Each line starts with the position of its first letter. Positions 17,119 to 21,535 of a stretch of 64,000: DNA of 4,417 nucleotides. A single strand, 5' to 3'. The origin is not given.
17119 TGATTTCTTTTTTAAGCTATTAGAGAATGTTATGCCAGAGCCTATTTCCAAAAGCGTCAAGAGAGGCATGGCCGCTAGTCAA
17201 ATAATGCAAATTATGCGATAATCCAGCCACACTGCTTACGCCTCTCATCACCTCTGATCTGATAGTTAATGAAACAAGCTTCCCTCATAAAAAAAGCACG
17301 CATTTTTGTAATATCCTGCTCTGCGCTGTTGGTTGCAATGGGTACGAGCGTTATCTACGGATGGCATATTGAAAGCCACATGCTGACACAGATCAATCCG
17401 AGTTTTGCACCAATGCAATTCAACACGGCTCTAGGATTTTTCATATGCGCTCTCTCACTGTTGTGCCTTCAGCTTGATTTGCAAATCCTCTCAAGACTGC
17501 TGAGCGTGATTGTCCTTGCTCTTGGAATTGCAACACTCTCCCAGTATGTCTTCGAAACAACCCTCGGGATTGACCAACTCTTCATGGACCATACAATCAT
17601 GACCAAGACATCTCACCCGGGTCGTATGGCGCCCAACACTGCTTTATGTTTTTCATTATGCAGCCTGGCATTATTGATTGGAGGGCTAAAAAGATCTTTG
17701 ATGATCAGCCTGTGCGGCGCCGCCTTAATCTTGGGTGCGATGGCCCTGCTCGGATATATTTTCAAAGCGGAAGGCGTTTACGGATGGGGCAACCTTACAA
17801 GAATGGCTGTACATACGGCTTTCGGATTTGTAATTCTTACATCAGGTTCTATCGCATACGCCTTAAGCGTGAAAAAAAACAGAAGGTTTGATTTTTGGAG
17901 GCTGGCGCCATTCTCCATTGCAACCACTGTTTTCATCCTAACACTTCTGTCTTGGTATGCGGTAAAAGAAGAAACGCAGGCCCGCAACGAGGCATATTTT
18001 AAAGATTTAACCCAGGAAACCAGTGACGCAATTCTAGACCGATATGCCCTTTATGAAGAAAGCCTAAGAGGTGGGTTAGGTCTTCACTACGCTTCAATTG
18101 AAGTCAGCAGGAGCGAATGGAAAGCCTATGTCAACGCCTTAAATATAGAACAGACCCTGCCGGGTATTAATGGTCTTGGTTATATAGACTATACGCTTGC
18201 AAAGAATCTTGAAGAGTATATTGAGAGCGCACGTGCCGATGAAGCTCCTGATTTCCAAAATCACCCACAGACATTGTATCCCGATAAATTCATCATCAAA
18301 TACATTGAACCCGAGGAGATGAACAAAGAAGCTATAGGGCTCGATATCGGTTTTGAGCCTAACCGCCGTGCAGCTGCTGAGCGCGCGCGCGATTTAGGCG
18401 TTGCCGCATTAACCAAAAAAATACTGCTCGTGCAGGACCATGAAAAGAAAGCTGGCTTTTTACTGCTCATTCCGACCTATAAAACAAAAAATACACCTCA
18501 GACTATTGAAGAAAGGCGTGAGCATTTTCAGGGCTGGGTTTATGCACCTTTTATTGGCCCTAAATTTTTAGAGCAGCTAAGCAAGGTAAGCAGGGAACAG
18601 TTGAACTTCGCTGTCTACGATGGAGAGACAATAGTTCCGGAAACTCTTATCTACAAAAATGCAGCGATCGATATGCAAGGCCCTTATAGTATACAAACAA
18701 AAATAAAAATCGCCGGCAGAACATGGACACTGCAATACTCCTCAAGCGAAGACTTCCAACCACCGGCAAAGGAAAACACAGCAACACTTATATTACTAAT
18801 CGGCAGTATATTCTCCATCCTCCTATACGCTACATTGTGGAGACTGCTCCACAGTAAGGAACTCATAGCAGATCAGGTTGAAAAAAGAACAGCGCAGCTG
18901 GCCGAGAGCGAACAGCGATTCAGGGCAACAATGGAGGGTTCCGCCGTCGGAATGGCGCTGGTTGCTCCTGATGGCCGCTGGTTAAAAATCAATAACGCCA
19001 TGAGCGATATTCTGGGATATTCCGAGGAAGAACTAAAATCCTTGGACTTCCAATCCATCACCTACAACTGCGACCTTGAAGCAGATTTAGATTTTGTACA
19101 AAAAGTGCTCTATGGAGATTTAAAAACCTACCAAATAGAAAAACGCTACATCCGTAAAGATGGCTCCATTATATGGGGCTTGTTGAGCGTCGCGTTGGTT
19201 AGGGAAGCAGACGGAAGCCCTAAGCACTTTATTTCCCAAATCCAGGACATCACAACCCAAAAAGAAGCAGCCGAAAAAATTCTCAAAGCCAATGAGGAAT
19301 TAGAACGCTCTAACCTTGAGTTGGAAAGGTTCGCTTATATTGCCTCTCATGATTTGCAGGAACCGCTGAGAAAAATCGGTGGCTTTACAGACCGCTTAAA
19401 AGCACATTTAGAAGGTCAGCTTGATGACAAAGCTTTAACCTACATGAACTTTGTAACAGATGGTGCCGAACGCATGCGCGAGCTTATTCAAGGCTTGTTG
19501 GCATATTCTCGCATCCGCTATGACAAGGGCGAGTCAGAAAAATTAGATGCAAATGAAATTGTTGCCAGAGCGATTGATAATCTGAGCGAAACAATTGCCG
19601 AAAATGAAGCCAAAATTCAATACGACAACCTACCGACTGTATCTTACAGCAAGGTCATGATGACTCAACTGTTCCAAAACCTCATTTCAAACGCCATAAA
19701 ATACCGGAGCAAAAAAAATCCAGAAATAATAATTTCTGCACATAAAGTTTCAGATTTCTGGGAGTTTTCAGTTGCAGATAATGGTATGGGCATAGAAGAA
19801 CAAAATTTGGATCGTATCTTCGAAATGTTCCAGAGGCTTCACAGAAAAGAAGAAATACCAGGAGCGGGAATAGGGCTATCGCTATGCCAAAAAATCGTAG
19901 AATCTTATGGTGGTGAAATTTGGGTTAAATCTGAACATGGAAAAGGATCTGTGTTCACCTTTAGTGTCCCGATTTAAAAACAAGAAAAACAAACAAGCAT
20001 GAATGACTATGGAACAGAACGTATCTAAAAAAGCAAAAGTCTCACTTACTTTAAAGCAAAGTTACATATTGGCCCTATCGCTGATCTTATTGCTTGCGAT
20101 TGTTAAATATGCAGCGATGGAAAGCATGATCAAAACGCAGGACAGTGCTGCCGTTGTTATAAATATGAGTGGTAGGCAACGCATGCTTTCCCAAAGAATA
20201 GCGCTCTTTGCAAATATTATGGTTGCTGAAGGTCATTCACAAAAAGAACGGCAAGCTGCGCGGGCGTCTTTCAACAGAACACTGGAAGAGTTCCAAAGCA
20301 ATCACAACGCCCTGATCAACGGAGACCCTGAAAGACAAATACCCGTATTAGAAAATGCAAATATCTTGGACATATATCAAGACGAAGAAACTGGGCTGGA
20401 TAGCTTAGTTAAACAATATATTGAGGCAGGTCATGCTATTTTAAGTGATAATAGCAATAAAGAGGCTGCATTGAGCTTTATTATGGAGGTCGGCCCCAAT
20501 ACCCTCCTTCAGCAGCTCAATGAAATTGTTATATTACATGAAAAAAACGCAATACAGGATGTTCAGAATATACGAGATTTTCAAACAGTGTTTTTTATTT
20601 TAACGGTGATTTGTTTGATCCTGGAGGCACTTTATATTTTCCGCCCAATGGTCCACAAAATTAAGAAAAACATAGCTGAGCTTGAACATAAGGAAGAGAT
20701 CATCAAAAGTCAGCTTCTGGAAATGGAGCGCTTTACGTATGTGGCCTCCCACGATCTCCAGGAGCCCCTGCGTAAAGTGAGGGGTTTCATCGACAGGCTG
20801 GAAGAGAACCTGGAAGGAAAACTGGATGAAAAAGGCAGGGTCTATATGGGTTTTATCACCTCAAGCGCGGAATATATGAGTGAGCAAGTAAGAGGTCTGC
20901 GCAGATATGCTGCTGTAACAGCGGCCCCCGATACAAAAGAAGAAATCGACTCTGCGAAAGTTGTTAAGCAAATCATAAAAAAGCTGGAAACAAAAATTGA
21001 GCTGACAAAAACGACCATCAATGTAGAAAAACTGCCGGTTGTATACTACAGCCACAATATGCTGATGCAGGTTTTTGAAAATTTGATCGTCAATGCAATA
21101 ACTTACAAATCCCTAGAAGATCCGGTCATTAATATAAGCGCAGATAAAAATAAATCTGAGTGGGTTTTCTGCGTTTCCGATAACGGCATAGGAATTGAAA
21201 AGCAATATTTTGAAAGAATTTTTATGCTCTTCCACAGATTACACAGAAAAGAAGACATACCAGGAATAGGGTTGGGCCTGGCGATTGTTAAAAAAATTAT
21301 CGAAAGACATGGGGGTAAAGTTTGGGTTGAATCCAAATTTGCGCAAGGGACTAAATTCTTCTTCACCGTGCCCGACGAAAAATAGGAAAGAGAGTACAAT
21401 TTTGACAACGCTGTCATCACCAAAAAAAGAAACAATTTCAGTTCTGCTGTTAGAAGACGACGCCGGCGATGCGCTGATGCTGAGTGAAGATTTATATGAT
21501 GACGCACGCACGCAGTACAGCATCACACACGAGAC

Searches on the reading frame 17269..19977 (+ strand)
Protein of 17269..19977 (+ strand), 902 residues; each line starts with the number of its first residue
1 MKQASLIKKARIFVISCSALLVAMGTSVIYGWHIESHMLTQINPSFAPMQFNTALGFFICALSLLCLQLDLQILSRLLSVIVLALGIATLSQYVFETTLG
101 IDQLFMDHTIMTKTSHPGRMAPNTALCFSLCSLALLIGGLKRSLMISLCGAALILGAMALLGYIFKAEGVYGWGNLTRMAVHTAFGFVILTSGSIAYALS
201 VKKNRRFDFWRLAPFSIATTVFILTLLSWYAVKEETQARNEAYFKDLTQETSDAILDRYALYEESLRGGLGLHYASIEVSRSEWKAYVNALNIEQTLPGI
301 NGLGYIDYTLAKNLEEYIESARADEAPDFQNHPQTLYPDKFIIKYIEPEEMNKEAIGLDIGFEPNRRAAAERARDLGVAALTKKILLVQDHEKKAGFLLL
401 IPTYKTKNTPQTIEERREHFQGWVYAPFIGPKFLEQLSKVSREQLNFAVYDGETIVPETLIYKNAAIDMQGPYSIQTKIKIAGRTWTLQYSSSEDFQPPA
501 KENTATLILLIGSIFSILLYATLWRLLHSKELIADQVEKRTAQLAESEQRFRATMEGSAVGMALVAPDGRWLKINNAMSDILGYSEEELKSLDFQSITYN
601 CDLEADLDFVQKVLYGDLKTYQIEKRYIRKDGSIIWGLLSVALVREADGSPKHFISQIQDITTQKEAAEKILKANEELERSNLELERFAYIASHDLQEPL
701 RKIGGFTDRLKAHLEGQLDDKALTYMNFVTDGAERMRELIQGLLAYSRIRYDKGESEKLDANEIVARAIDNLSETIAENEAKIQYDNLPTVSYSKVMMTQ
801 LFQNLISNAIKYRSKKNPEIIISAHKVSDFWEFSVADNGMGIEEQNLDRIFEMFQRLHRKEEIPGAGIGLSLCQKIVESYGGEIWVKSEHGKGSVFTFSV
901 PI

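Call 67: list_cluster_members(proteins=[window:17269-19974:+, window:20003-21382:+, window:23858-25246:+, window:35346-38525:-, window:9425-10423:+, window:3356-4456:+, window:27422-28336:+, window:57915-58514:-, window:40814-41929:+, window:48571-49305:-])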
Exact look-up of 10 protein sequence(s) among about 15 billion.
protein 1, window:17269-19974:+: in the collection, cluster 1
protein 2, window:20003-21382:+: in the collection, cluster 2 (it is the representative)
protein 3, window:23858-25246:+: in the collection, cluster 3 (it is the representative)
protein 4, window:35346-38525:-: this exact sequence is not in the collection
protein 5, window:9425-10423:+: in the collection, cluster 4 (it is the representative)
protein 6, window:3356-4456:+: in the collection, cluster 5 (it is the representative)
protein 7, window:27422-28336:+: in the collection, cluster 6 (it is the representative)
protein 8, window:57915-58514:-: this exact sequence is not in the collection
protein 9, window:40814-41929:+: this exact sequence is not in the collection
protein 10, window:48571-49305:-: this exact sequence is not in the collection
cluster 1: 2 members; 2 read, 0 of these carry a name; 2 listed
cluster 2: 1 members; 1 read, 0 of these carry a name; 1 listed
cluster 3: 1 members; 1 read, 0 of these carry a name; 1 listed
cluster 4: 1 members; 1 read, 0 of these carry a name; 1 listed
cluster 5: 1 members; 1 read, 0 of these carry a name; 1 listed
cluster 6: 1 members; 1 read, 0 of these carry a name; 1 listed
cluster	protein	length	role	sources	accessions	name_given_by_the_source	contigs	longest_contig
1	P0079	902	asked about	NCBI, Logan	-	-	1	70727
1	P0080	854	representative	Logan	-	-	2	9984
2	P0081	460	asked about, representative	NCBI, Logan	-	-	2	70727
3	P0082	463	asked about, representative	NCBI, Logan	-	-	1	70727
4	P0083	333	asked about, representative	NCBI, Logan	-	-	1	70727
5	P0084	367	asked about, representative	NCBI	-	-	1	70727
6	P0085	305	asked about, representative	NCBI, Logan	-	-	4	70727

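Call 110: search_protein_families(library=pfam, proteins=[window:17269-19977:+], max_evalue=0.01)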
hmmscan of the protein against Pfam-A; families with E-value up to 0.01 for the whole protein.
window:17269-19977:+ (902 aa): 9 families
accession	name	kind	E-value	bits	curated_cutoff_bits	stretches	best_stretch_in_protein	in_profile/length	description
PF03924.19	CHASE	-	9.4e-50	169.5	25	1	278-462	2-189/189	CHASE domain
PF02518.31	HATPase_c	-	1.3e-26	93.6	26.4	1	798-901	6-108/111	Histidine kinase-, DNA gyrase B-, and HSP90-like ATPase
PF13426.13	PAS_9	-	6.8e-12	46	27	1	560-662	2-102/103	PAS domain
PF08447.18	PAS_3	-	1.8e-10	41.4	25.6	1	573-656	3-87/89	PAS fold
PF00989.32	PAS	-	3.4e-09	37.2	22.6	1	550-661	2-113/113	PAS fold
PF00512.31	HisKA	-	1.8e-07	31.5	26.9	1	685-750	2-64/66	His Kinase A (phospho-acceptor) domain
PF08448.16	PAS_4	-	6.6e-05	23.5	23.1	1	558-665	4-109/110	PAS fold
PF14501.12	HATPase_c_5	-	0.00012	22.4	22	1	798-891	6-93/102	GHKL domain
PF13188.13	PAS_8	-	0.00018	21.7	21.8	1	549-604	1-56/65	PAS domain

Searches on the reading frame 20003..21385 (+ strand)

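Call 110: search_protein_families(library=pfam, proteins=[window:20003-21385:+], max_evalue=0.01)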
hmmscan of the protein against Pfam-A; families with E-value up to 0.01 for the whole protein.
window:20003-21385:+ (460 aa): 5 families
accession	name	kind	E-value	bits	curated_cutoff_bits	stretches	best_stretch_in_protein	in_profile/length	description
PF02518.31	HATPase_c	-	6.8e-25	88.1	26.4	1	353-459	5-110/111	Histidine kinase-, DNA gyrase B-, and HSP90-like ATPase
PF13675.11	PilJ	-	3.9e-16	59.6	26.6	1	44-151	4-103/114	Type IV pili methyl-accepting chemotaxis transducer N-term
PF00512.31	HisKA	-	4.7e-07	30.2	26.9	1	241-303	2-61/66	His Kinase A (phospho-acceptor) domain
PF14501.12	HATPase_c_5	-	1.2e-05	25.5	22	1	354-444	6-90/102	GHKL domain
PF13589.12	HATPase_c_3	-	0.00074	20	25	1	359-415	8-61/137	Histidine kinase-, DNA gyrase B-, and HSP90-like ATPase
